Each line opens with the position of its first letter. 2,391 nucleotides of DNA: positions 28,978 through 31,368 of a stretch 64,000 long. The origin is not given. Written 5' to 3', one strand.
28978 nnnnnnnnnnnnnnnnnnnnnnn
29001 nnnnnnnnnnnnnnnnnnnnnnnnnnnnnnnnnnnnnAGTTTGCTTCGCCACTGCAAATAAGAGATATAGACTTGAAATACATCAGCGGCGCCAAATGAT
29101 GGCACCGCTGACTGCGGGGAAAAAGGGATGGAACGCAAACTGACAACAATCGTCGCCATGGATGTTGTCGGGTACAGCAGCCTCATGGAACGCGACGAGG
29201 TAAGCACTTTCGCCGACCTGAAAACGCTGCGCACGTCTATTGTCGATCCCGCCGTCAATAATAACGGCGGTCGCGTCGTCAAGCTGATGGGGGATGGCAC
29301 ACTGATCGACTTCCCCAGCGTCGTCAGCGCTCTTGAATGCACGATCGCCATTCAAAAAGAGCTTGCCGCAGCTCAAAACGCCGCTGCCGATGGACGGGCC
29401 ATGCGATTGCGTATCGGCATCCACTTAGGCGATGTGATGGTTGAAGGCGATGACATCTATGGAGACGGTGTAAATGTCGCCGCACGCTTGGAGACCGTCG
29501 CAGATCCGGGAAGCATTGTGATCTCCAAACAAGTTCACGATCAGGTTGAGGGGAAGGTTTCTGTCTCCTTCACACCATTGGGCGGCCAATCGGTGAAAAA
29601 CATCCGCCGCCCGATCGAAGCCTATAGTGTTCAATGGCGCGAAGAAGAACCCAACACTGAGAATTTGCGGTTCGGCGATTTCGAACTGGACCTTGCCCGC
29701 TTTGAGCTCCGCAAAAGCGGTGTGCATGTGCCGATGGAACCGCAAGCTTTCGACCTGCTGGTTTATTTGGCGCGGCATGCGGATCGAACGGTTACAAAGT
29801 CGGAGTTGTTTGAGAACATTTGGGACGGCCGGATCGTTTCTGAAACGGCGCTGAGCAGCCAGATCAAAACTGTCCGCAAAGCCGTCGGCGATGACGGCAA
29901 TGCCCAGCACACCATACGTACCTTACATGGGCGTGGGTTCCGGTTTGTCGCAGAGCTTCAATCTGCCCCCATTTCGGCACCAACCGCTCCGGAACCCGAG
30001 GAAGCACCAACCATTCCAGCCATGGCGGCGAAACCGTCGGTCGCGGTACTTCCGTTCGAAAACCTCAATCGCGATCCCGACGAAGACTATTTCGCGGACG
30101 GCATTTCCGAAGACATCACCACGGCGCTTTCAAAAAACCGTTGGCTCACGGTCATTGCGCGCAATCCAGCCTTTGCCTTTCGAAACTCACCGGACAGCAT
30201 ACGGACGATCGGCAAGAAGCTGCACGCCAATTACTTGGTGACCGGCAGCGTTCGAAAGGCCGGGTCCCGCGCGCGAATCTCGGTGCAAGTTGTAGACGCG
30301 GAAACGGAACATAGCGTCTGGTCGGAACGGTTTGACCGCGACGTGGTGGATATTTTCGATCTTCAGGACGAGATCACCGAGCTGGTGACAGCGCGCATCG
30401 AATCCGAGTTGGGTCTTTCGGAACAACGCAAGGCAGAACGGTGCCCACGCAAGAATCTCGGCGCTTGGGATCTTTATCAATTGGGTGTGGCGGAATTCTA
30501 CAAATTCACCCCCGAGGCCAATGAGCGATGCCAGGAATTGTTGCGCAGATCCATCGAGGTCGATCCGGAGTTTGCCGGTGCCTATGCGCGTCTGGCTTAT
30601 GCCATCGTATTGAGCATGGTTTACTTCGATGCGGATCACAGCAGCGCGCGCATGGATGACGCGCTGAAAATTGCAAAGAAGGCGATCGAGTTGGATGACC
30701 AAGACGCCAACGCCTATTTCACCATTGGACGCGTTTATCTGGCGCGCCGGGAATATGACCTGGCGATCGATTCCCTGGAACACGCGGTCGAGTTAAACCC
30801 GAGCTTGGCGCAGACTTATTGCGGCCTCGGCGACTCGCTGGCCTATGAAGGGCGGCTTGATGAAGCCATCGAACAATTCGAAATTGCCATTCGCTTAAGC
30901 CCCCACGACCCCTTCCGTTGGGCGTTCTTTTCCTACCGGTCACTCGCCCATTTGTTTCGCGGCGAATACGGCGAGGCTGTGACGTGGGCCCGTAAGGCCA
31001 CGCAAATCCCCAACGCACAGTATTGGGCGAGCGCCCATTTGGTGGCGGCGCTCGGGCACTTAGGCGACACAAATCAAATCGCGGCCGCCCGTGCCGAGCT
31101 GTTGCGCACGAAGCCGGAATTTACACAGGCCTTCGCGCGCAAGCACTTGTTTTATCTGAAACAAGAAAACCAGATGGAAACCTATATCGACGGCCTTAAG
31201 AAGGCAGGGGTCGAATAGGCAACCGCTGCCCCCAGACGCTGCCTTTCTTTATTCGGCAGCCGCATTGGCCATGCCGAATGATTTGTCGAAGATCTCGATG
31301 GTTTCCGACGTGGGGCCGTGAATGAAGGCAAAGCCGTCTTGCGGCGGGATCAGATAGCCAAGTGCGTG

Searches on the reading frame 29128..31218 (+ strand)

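Call 59: search_protein_families(library=pfam, proteins=[window:29128-31218:+], max_evalue=0.00001)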
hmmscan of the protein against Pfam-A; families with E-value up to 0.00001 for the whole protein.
window:29128-31218:+ (696 aa): 10 families
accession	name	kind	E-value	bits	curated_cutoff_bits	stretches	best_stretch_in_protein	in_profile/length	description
PF07719.23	TPR_2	-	3.2e-16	58.5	27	0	527-559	1-33/34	Tetratricopeptide repeat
PF13414.12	TPR_11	-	1.2e-15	57.4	26.8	0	534-570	1-37/42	TPR repeat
PF00486.34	Trans_reg_C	-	3.5e-15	56.3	26.2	1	201-273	4-77/77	Transcriptional regulatory protein, C terminal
PF00515.34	TPR_1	-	5.7e-15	54.8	27.8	0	527-559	1-33/34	Tetratricopeptide repeat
PF13181.12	TPR_8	-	2.5e-14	52.6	25.7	0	527-559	1-33/34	Tetratricopeptide repeat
PF00211.25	Guanylate_cyc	-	7.2e-13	49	21.9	1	7-167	10-180/183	Adenylate and Guanylate cyclase catalytic domain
PF13431.12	TPR_17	-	1.4e-12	47.3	24.4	0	517-547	3-33/34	Tetratricopeptide repeat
PF13424.12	TPR_12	-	2.2e-11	44.2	30.1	0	508-556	25-74/77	Tetratricopeptide repeat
PF13432.12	TPR_16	-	2.8e-10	40.9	32.7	1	566-626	2-59/65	Tetratricopeptide repeat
PF13428.12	TPR_14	-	2.1e-09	37.5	23.5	0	528-569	2-43/44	Tetratricopeptide repeat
